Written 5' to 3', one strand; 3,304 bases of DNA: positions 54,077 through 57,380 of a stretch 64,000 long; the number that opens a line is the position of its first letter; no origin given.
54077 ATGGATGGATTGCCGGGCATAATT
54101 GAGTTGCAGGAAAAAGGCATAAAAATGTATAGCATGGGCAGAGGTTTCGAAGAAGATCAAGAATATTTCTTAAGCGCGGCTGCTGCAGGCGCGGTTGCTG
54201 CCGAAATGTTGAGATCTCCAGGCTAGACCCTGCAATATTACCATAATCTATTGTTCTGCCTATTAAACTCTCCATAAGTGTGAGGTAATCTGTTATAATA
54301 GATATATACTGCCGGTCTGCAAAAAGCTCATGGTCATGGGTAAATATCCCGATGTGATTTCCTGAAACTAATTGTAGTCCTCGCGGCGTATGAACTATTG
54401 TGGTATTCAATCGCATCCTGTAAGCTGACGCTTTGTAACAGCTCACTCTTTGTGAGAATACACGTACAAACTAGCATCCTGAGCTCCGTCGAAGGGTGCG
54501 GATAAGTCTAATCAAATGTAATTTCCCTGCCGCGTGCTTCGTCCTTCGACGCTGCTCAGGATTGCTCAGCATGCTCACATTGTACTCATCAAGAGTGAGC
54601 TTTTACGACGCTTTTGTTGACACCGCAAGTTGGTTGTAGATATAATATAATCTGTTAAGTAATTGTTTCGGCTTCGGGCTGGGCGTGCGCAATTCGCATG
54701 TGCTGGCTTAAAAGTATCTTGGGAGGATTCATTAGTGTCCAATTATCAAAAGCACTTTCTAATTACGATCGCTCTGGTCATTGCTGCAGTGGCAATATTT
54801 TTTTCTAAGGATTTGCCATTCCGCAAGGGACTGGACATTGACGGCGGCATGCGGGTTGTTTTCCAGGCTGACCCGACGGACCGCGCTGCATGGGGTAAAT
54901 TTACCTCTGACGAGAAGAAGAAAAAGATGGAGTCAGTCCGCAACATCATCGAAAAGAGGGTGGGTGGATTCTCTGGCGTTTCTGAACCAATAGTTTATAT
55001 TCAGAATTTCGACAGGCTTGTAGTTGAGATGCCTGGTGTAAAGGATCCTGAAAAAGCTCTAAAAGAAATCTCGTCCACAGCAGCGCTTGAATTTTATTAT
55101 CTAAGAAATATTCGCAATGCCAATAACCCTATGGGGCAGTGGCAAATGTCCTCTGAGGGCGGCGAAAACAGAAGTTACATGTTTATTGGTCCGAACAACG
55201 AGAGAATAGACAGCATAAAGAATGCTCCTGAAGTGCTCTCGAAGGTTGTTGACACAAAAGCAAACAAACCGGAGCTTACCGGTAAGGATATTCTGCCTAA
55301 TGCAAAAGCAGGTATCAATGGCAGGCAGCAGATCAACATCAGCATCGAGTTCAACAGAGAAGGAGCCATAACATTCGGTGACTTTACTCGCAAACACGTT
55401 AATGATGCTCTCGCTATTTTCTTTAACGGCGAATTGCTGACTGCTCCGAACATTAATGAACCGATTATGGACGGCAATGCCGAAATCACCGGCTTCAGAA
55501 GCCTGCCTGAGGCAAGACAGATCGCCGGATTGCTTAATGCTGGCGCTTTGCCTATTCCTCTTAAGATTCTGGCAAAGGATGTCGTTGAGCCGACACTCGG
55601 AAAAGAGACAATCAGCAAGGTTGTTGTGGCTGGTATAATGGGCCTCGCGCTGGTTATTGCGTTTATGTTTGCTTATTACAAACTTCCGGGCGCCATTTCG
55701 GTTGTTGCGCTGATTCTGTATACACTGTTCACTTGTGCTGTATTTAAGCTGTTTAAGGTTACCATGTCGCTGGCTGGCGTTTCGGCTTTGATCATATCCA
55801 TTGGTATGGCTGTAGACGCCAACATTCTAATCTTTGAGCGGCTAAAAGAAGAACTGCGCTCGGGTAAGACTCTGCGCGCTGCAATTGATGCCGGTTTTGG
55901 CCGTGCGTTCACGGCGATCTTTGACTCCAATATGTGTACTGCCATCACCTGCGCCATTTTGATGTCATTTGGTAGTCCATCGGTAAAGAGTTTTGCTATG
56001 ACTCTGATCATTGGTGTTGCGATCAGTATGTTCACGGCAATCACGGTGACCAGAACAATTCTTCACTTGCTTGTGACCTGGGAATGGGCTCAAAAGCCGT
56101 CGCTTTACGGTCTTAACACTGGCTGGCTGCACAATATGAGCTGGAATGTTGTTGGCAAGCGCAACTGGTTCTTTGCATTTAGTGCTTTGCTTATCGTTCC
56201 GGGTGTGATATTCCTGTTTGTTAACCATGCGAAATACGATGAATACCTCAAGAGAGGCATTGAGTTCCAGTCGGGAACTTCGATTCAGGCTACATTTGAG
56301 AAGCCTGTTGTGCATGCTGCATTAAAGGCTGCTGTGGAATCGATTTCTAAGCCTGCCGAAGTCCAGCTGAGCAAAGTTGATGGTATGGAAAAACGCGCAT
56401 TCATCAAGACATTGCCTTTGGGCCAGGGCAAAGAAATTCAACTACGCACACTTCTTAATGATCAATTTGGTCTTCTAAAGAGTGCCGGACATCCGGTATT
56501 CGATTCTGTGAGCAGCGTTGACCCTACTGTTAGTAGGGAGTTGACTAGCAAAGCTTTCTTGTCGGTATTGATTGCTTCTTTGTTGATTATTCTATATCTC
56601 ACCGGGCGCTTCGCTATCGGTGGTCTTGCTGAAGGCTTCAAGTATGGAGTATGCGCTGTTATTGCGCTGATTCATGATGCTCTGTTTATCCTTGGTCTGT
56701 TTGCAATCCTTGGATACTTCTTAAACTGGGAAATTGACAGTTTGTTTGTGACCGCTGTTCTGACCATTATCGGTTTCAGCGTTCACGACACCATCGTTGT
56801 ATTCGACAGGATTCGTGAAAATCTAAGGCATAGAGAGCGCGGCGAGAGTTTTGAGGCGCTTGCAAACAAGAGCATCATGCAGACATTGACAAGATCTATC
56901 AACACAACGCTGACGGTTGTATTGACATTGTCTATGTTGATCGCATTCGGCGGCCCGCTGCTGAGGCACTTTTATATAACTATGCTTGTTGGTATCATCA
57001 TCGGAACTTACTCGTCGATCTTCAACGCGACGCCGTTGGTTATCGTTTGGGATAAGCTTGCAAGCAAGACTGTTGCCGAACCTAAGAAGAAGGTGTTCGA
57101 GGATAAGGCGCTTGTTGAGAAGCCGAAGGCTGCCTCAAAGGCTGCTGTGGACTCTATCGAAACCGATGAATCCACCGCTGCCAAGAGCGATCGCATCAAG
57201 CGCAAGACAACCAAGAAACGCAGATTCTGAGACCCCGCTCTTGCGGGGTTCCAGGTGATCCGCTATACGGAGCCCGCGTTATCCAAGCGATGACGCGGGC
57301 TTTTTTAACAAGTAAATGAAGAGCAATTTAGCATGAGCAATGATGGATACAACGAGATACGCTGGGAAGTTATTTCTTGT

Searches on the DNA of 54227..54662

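Call 73: search_rna_families(source=window, start=54227, end=54662, threshold=evalue, max_evalue=5, show_alignments=1)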
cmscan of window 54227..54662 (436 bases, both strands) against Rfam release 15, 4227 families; matches with E-value up to 5: 2.
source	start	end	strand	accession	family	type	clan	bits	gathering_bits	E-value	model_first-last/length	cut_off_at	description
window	54448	54494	+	RF01212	sn2524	Gene; snRNA; snoRNA; CD-box;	-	17.7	44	3.9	1-109/109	no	Small nucleolar RNA sn2524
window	54619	54662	+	RF00851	mir-230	Gene; miRNA;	-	14.9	72.7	3.3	1-44/82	3'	mir-230 microRNA precursor family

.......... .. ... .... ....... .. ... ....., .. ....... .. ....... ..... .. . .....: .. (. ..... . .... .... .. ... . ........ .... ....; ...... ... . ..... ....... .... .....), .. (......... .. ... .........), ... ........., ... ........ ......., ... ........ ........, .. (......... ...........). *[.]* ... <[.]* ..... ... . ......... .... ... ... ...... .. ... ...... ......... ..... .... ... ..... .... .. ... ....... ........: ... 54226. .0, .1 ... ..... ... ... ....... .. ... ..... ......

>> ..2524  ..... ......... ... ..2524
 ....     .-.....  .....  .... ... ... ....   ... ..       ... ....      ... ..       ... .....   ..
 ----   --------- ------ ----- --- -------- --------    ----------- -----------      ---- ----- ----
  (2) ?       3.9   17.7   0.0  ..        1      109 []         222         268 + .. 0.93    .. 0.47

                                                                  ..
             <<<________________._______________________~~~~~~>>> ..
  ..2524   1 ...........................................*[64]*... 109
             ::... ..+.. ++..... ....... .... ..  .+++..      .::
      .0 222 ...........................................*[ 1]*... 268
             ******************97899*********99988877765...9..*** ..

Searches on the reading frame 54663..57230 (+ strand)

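Call 68: search_protein_families(library=pfam, proteins=[window:54663-57230:+], max_evalue=0.001)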
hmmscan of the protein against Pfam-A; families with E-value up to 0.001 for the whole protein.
window:54663-57230:+ (855 aa): 7 families
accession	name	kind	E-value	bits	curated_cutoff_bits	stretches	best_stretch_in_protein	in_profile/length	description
PF02355.23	SecD_SecF_C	-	1.1e-69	234.1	20.5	2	613-797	15-187/189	Protein export membrane protein SecD/SecF, C-terminal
PF22599.2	SecDF_P1_head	-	3.6e-23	82.1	27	1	201-298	17-114/114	SecDF, P1 head subdomain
PF21760.3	SecD_1st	-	1.5e-15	56.8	27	1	89-145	1-56/60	Protein translocase subunit SecDF, P1 domain, N-terminal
PF03176.21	MMPL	-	1.3e-11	44.5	20.5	1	347-482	180-313/333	MMPL family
PF00873.25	ACR_tran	-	3.5e-10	38.7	28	1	314-472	327-491/1021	AcrB/AcrD/AcrF family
PF07549.19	Sec_GG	-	8.2e-06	25.6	20.3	0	530-549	9-28/28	SecD/SecF GG Motif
PF06699.16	PIG-F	-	1e-05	26.2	24.2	0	697-795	28-113/183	GPI biosynthesis protein family Pig-F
